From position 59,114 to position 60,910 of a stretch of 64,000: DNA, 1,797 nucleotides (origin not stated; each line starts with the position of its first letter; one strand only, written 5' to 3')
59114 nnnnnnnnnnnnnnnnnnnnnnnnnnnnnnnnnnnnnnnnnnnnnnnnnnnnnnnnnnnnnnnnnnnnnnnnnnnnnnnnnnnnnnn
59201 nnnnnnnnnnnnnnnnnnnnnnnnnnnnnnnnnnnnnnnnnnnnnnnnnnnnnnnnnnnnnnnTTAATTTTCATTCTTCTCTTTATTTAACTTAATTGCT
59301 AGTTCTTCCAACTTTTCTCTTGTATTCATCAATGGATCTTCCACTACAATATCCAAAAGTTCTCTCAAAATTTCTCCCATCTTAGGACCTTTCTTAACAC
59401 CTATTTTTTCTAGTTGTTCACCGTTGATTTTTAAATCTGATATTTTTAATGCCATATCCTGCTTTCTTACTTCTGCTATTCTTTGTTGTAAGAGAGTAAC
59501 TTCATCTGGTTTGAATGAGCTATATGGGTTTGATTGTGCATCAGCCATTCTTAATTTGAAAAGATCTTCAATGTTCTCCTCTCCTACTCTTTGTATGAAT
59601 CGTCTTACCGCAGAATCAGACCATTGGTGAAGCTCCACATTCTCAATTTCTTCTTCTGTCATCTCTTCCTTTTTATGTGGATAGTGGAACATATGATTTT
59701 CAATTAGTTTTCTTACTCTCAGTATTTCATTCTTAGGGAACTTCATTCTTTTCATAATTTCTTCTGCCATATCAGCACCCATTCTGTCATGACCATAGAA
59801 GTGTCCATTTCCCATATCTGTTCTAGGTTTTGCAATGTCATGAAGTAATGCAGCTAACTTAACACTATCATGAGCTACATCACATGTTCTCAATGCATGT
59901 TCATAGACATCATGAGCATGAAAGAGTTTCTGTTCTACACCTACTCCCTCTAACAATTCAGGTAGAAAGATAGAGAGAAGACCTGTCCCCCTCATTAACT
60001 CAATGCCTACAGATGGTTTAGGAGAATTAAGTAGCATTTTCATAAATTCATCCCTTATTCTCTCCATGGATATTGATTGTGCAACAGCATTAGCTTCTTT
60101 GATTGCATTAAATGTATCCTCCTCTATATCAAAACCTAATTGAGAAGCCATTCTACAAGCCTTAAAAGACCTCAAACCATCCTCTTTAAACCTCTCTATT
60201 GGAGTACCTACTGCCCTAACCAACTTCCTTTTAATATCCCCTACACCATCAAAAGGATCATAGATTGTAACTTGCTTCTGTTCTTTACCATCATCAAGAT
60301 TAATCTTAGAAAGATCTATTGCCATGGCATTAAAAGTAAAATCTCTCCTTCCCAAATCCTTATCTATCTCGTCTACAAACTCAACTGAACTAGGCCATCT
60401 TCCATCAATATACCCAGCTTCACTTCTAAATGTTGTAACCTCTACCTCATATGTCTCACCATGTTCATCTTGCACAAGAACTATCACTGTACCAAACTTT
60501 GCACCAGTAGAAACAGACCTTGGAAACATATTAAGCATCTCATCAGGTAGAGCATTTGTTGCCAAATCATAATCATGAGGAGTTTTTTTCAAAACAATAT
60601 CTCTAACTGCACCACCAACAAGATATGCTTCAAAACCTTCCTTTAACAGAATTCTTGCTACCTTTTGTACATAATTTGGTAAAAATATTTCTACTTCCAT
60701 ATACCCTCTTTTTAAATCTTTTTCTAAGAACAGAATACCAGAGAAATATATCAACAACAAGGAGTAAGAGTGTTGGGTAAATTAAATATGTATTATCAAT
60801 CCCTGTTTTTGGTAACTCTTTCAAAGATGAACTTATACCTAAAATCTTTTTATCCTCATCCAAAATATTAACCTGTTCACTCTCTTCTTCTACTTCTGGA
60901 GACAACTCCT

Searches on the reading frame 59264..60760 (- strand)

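Call 68: search_protein_families(library=pfam, proteins=[window:59264-60760:-], max_evalue=0.00001)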
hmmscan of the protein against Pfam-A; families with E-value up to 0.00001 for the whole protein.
window:59264-60760:- (498 aa): 4 families
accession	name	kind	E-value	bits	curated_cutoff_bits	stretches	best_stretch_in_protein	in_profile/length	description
PF01743.26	PolyA_pol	-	1e-32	113.6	23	1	45-182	1-126/126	Poly A polymerase head domain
PF12627.12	PolyA_pol_RNAbd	-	5e-17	61.9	22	1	209-269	1-60/64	Probable RNA and SrmB- binding site of polymerase A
PF13735.12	tRNA_NucTran2_2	-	1.9e-10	41.4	27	1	331-487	23-148/149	tRNA nucleotidyltransferase domain 2 putative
PF01966.28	HD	-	3e-09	37.6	22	1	295-370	22-103/116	HD domain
